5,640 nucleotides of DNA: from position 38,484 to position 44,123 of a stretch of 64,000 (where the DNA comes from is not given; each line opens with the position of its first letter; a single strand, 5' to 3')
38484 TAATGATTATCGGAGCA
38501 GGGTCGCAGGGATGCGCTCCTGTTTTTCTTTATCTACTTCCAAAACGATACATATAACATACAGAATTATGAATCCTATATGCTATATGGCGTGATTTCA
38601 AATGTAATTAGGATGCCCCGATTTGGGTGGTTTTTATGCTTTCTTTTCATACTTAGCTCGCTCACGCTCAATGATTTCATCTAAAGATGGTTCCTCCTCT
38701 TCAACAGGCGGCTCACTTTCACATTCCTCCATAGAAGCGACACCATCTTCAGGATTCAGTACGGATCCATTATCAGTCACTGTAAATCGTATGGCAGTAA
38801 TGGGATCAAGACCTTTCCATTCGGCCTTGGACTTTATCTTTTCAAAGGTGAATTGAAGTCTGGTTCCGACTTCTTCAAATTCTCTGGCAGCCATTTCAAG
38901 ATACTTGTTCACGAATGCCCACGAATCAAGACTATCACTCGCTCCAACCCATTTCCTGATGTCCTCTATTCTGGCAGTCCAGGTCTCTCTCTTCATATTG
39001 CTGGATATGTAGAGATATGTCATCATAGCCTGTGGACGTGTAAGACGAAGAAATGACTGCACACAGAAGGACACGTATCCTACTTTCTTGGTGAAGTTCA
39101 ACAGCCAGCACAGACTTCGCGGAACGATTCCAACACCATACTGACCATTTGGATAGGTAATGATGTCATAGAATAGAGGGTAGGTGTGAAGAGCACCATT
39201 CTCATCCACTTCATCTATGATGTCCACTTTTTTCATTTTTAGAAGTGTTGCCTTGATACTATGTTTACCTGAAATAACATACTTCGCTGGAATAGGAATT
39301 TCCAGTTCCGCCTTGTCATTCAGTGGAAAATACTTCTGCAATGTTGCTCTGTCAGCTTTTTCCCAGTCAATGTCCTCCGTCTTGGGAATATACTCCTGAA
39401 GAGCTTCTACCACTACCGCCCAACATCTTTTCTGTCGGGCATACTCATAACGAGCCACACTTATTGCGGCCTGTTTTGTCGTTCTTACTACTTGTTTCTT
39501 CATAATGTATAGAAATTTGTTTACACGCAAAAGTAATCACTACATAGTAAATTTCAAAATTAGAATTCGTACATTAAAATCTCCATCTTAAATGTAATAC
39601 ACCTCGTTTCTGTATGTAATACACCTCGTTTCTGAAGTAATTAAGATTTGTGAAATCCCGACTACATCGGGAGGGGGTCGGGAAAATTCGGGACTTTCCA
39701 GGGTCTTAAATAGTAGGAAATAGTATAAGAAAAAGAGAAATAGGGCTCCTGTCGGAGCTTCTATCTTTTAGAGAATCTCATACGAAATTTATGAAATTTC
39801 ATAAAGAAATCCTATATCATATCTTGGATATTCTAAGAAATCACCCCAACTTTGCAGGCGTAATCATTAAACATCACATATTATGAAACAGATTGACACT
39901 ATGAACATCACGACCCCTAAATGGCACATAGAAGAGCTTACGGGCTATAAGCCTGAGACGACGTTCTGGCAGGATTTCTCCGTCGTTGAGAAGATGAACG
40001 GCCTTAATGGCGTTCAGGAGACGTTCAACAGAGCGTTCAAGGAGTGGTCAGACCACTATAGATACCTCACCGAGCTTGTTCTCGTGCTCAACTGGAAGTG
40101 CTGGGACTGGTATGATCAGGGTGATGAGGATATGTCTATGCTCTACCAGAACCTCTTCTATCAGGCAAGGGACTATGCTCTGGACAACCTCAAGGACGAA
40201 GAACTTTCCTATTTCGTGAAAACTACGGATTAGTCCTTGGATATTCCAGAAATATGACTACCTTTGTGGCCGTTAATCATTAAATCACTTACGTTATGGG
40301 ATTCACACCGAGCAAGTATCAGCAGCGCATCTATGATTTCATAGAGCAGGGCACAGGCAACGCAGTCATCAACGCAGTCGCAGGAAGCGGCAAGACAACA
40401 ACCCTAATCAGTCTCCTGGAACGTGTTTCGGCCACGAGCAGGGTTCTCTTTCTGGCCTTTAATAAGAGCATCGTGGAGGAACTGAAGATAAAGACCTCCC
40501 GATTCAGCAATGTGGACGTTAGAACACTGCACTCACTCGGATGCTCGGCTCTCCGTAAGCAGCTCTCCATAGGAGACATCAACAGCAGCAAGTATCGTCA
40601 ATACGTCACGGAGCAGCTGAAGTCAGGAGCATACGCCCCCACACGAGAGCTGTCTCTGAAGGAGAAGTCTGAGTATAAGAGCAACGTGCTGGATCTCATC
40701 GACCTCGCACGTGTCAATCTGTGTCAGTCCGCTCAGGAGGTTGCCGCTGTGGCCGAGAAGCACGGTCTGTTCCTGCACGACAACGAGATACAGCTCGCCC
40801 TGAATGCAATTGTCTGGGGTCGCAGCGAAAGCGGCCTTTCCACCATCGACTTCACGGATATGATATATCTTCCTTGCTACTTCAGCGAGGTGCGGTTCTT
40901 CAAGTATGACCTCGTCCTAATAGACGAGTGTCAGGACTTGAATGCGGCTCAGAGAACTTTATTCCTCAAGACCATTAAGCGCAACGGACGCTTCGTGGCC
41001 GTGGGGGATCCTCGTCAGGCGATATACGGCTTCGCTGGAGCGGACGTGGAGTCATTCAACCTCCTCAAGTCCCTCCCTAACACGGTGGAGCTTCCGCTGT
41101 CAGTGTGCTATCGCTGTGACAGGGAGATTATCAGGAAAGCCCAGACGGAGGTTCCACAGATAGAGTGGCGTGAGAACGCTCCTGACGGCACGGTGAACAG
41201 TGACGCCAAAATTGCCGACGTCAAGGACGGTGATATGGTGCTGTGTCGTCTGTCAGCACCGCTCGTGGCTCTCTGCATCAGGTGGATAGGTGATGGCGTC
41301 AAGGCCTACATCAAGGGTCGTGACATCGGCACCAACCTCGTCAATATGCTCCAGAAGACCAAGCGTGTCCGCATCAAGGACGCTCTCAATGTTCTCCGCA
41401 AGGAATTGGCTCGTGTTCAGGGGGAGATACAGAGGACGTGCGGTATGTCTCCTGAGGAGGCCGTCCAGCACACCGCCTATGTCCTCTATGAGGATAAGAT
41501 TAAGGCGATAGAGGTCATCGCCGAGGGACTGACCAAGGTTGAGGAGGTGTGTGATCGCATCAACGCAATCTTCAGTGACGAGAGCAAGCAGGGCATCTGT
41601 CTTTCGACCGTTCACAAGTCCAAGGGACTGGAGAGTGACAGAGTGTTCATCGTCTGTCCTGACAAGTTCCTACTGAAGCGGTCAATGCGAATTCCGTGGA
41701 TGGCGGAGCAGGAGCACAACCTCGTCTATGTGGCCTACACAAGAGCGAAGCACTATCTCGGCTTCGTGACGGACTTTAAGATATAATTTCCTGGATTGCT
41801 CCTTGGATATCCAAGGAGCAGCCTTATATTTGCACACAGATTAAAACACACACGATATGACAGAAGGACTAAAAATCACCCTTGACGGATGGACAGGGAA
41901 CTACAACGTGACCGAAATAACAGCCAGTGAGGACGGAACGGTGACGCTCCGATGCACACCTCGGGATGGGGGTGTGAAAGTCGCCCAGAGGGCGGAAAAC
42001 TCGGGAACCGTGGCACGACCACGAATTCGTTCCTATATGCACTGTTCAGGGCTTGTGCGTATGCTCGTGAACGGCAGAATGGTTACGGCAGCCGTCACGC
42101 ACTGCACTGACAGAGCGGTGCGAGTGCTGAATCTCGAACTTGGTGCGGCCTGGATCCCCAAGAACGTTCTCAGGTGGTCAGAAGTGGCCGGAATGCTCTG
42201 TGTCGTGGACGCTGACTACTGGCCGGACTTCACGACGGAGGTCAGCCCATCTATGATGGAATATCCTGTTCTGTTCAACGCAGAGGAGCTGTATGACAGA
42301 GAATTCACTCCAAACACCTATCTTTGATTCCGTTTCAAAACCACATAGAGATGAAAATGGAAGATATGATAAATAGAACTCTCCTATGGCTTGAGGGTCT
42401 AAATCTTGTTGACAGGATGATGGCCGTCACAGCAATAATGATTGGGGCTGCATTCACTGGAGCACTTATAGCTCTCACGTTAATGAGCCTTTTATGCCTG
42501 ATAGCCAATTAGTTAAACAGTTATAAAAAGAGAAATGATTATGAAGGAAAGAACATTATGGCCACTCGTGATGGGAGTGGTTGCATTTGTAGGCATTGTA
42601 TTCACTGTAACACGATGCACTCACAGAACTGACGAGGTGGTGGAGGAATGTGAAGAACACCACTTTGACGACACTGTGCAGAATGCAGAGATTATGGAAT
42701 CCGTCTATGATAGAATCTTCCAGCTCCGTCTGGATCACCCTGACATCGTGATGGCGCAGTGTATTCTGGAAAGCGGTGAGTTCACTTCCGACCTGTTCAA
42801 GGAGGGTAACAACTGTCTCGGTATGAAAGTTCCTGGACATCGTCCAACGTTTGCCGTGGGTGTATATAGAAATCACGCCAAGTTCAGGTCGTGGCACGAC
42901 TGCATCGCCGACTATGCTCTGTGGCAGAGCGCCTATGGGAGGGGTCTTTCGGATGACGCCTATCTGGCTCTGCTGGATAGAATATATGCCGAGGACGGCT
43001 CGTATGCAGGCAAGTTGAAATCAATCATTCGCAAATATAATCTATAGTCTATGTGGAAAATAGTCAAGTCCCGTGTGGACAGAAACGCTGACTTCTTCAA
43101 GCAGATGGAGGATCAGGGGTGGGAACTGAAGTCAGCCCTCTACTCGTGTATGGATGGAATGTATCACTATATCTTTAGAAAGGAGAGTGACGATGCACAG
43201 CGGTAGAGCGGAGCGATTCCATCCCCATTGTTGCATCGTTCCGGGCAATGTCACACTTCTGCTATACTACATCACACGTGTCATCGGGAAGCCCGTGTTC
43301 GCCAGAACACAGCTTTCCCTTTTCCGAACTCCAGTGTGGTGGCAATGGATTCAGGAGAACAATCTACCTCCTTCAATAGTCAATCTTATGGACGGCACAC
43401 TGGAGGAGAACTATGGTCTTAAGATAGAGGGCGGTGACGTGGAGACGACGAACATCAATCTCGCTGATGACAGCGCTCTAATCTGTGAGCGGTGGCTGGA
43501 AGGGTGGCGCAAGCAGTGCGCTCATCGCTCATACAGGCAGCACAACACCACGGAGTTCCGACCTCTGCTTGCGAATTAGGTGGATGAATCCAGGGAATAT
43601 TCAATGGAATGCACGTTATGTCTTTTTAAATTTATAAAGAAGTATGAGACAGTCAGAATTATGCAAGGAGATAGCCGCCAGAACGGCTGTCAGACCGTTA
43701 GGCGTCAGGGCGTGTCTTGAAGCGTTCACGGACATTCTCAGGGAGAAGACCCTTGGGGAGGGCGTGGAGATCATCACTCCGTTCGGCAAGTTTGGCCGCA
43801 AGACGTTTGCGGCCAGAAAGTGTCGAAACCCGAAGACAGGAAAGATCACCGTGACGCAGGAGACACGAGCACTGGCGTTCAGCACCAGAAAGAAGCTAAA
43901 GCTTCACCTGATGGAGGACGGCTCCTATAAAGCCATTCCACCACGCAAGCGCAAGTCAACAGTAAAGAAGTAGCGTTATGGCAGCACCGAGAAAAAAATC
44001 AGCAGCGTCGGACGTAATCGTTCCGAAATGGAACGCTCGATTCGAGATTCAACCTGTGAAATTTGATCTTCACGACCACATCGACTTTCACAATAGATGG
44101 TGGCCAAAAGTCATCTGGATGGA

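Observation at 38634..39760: Plasmid-style replication module 1: Rep-like gene, iterons, phased TCGGGA repeats and AATAGTA repeats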

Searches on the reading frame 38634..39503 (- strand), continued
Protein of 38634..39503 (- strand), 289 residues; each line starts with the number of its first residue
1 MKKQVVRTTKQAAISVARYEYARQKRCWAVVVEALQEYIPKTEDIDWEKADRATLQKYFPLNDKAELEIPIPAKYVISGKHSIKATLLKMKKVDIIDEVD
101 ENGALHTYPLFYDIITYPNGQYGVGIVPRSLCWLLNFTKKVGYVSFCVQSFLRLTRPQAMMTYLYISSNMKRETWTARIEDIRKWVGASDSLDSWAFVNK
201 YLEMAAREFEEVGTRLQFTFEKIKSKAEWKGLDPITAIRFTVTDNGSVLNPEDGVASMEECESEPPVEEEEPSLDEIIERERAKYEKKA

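Call 56: find_encoding_contigs(protein=P0013, flank=3000, max_places=1)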
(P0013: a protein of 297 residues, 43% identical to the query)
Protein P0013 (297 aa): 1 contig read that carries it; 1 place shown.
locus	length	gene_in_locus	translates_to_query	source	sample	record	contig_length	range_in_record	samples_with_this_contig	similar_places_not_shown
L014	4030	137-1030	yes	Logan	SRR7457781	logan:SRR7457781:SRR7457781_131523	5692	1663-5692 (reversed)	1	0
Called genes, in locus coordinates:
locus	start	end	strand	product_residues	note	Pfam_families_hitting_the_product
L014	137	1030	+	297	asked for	-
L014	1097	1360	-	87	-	-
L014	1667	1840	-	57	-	-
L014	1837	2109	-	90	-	-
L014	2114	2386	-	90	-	-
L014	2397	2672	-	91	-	-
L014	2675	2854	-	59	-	-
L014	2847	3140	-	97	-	-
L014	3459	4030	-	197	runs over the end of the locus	PF04542:Sigma70_r2, PF04545:Sigma70_r4 (faint), PF08281:Sigma70_r4_2 (weak)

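Call 57: find_encoding_contigs(protein=P0006, flank=3000, max_places=1)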
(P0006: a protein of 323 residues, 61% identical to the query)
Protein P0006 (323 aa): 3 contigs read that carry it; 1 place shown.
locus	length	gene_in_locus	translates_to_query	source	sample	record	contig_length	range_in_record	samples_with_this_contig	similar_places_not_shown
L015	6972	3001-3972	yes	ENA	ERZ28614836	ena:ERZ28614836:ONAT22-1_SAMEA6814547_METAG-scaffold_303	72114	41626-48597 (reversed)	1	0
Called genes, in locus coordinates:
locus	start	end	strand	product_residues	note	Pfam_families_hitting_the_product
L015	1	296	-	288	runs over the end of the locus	-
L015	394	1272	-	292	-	PF18847:LPD29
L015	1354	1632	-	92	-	-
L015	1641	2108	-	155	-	-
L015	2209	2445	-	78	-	-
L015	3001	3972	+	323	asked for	-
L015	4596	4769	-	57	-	-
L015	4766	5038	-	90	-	-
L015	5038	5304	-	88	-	-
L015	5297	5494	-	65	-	-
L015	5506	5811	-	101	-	-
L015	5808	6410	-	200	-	PF07638:Sigma70_ECF (weak), PF04542:Sigma70_r2, PF08281:Sigma70_r4_2 (weak)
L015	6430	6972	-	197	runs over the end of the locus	-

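Call 60: find_related_loci(query=A1, collection=genome_contigs, flank=3000)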
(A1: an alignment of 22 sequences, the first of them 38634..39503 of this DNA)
Query A1 (289 aa) in genome_contigs; peptide patterns used: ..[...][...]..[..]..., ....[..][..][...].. (x = any residue, [..] = any of these).
40 stretches matched a pattern, but none encodes a relative of the query by tblastn (E <= 1e-3).

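Call 61: find_related_loci(query=A1, collection=metagenome_contigs, flank=1500)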
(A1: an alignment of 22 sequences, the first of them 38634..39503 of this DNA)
Query A1 (289 aa) in metagenome_contigs; peptide patterns used: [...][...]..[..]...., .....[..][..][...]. (x = any residue, [..] = any of these).
379 stretches matched a pattern; 4 encode a relative of the query (tblastn E <= 1e-3); 3 distinct loci.
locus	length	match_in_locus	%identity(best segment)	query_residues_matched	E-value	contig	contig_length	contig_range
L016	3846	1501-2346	80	1-285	1e-156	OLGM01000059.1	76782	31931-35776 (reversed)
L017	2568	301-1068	46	1-250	1e-75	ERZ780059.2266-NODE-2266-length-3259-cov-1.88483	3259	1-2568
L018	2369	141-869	29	4-245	9e-27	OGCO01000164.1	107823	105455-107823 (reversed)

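Call 73: fold_search(model_id=the predicted structure, library=viral)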
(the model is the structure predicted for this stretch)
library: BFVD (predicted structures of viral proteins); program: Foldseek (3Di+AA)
matches with E <= 10: 631; with E <= 0.001: 6
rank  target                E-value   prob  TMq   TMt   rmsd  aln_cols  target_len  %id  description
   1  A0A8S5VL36            2.5e-17  1.00  0.72  0.83   3.3       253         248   22  (no name in the UniProt tables at hand)
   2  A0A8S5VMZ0            5.8e-11  1.00  0.54  0.61   5.2       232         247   16  (no name in the UniProt tables at hand)
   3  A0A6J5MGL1            1.7e-10  1.00  0.54  0.44  16.4       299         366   17  COG5527 Protein involved in initiation of plasmid replication [uncultured Caudovirales phage]
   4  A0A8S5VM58            1.2e-08  1.00  0.31  0.33  15.4       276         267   17  (no name in the UniProt tables at hand)
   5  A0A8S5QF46            2.7e-08  1.00  0.58  0.41   7.3       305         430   13  REPLICATION INITIATION PROTEIN/DNA COMPLEX INITIATOR, DNA-BINDING, REPLICATION-DNA COMPLEX.6A [Siphoviridae sp. ctbvd11]
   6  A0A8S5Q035            9.7e-08  1.00  0.60  0.35   5.9       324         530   12  DNA REPLICATION protein [Siphoviridae sp. ctMOb8]
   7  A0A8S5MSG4            5.7e-03  0.97  0.34  0.33  13.3       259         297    9  Replication initiator protein [Podoviridae sp. ctwV53]
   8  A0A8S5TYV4            8.2e-03  0.89  0.25  0.31   6.6       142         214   12  Bacterial regulatory protein [Siphoviridae sp. ctnPP24]
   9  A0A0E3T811            6.3e-02  0.23  0.18  0.07  16.4       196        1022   10  TerL [Gordonia phage GordDuk1]
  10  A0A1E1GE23            7.2e-02  0.14  0.14  0.06  17.1       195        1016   12  (no name in the UniProt tables at hand)
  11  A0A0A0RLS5            7.2e-02  0.10  0.13  0.08  19.0       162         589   10  (no name in the UniProt tables at hand)
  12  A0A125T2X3            8.6e-02  0.80  0.20  0.46   5.8        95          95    9  (no name in the UniProt tables at hand)
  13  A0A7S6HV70            8.6e-02  0.20  0.16  0.10  16.7       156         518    8  DOD-type homing endonuclease domain-containing protein [Escherichia phage JEP1]
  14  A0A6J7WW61            9.1e-02  0.18  0.16  0.07  18.9       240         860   10  TOPRIM domain containing protein [uncultured Caudovirales phage]
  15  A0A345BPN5            9.7e-02  0.09  0.14  0.06  16.2       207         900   10  (no name in the UniProt tables at hand)
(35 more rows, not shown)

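Call 78: find_encoding_contigs(protein=P0001, flank=2000, max_places=3)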
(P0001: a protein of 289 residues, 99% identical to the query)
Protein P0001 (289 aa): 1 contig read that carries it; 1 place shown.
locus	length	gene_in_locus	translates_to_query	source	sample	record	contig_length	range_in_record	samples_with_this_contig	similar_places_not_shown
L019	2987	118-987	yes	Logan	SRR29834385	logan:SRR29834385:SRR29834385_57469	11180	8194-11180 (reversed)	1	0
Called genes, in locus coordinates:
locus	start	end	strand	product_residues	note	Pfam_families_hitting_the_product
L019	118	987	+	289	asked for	-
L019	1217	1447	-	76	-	-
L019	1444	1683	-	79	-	-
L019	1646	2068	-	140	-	-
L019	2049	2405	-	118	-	-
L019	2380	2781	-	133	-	-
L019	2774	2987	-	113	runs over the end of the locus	-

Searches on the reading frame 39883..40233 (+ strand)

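Call 4: search_protein_families(library=phrogs, proteins=[window:39883-40233:+], max_evalue=0.01)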
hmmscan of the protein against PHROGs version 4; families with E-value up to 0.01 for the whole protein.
window:39883-40233:+ (116 aa): 0 families

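Call 10: search_protein_families(library=ncbifam, proteins=[window:39883-40233:+], max_evalue=1)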
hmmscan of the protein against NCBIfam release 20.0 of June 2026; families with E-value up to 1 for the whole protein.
window:39883-40233:+ (116 aa): 1 family
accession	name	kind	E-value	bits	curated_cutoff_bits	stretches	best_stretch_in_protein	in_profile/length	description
NF033462.1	polymyxin_MCR4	exception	0.023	13.4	1225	1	17-79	412-474/541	MCR-4 family phosphoethanolamine--lipid A transferase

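Call 19: search_protein_families(library=pfam, proteins=[window:39883-40233:+], max_evalue=0.01)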
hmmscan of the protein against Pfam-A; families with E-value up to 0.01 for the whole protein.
window:39883-40233:+ (116 aa): 0 families

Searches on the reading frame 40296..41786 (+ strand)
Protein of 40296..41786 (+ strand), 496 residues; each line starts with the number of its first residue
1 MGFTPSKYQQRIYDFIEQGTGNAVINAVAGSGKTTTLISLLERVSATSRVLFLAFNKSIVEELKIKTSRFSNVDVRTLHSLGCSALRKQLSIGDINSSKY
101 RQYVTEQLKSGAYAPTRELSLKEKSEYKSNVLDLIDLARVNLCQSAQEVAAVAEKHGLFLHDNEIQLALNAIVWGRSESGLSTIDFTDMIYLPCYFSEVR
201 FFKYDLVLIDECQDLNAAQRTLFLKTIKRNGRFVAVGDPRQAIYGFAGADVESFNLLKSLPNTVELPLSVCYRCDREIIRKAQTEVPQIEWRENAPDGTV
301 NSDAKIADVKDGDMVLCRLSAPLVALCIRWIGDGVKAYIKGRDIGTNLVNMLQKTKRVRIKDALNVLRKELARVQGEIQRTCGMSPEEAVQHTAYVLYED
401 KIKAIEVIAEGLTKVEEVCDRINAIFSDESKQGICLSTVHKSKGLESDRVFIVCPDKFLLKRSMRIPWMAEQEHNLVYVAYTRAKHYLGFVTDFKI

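Call 4: search_protein_families(library=phrogs, proteins=[window:40296-41786:+], max_evalue=0.01)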
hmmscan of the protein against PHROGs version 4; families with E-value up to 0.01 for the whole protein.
window:40296-41786:+ (496 aa): 9 families
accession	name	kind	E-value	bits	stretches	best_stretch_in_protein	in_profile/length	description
phrog_1967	-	DNA, RNA and nucleotide metabolism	3.8e-94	317.8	1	1-489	149-665/776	DNA helicase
phrog_325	-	DNA, RNA and nucleotide metabolism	7.2e-14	52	2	437-493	821-869/986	Dda-like helicase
phrog_16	-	DNA, RNA and nucleotide metabolism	2e-08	33.9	1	3-227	271-398/986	DNA helicase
phrog_170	-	other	0.00014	22.4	0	8-40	79-110/323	PhoH-like phosphate starvation-inducible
phrog_62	-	DNA, RNA and nucleotide metabolism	0.00053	18.5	1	1-233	693-842/1881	DNA helicase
phrog_4412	-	DNA, RNA and nucleotide metabolism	0.00089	18.7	0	438-493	669-714/743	exonuclease V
phrog_25411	-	unknown function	0.0053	16.4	0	24-127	234-318/627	-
phrog_6891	-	other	0.0055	17.4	0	23-75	45-97/310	ATPase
phrog_25205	-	unknown function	0.0065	15.8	0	204-259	184-238/607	-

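Call 10: search_protein_families(library=ncbifam, proteins=[window:40296-41786:+], max_evalue=1)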
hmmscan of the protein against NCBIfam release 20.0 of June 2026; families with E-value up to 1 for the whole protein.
window:40296-41786:+ (496 aa): 26 families (the best 25 are shown)
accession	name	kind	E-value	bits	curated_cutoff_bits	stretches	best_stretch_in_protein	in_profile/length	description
TIGR01074.1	rep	equivalog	2e-22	79.2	951.45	2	16-283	10-287/668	DNA helicase Rep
TIGR01073.1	pcrA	equivalog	9.8e-20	70.5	911.2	2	19-285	16-292/725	DNA helicase PcrA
TIGR00609.1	recB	equivalog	5e-19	68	696.05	2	203-283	371-452/1175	exodeoxyribonuclease V subunit beta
TIGR01075.1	uvrD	equivalog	1.3e-17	63.3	1144.45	2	204-284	209-290/715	DNA helicase II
NF008276.0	PRK11054.1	equivalog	1e-16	60.6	543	2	86-279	311-509/684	DNA helicase IV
NF008743.0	PRK11773.1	equivalog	2.7e-16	59.1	965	2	204-284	214-295/720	DNA helicase II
NF008172.0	PRK10919.1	equivalog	8e-14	50.8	1168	2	16-283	11-288/673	DNA helicase Rep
NF010485.0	PRK13909.1-2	equivalog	6.6e-12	44.5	650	2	353-459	525-634/909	RecB-like helicase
NF010487.0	PRK13909.1-4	equivalog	4.7e-10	38.4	759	2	421-458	598-633/924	RecB-like helicase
TIGR02785.1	addA_Gpos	equivalog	1e-09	36.9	707.65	1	203-252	388-440/1234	helicase-exonuclease AddAB subunit AddA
NF008128.0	PRK10876.1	equivalog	6.6e-08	30.7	1697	1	203-253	377-429/1181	exodeoxyribonuclease V subunit beta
NF041464.1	HelD_BACSU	equivalog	1.1e-07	30.2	419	2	206-283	549-627/779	RNA polymerase recycling motor HelD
TIGR02784.1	addA_alphas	equivalog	5.1e-07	28.4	860.75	1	205-255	392-453/1138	double-strand break repair helicase AddA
NF010486.0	PRK13909.1-3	equivalog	1.9e-05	22.9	1109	1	179-259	312-395/921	RecB-like helicase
NF041254.1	motor_HelR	exception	0.00012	20.5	750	1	206-286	521-599/706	RNA polymerase recycling motor ATPase HelR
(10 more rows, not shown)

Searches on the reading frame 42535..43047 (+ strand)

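Call 4: search_protein_families(library=phrogs, proteins=[window:42535-43047:+], max_evalue=0.01)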
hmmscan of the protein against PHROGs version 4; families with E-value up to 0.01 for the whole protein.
window:42535-43047:+ (170 aa): 5 families
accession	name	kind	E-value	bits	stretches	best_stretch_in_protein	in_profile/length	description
phrog_21890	-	lysis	5.5e-12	47.1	1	72-169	31-130/186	endolysin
phrog_3513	-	lysis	1.1e-09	37.9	1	69-170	665-787/1434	endolysin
phrog_12727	-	lysis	5.1e-05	23.7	1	69-170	25-147/393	endolysin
phrog_18032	-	lysis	0.00027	21.7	1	71-170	28-149/248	endolysin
phrog_1309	-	lysis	0.0051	17.2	0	69-169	22-146/410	endolysin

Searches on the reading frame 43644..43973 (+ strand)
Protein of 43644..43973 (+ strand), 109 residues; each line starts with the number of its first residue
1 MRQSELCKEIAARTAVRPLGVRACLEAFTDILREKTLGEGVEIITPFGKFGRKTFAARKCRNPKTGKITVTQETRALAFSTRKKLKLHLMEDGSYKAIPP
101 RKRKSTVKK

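Call 4: search_protein_families(library=phrogs, proteins=[window:43644-43973:+], max_evalue=0.01)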
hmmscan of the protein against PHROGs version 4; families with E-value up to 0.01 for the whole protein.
window:43644-43973:+ (109 aa): 1 family
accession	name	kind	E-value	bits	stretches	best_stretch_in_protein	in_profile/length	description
phrog_379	-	DNA, RNA and nucleotide metabolism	5.7e-14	52.8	1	1-90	30-119/138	DNA binding protein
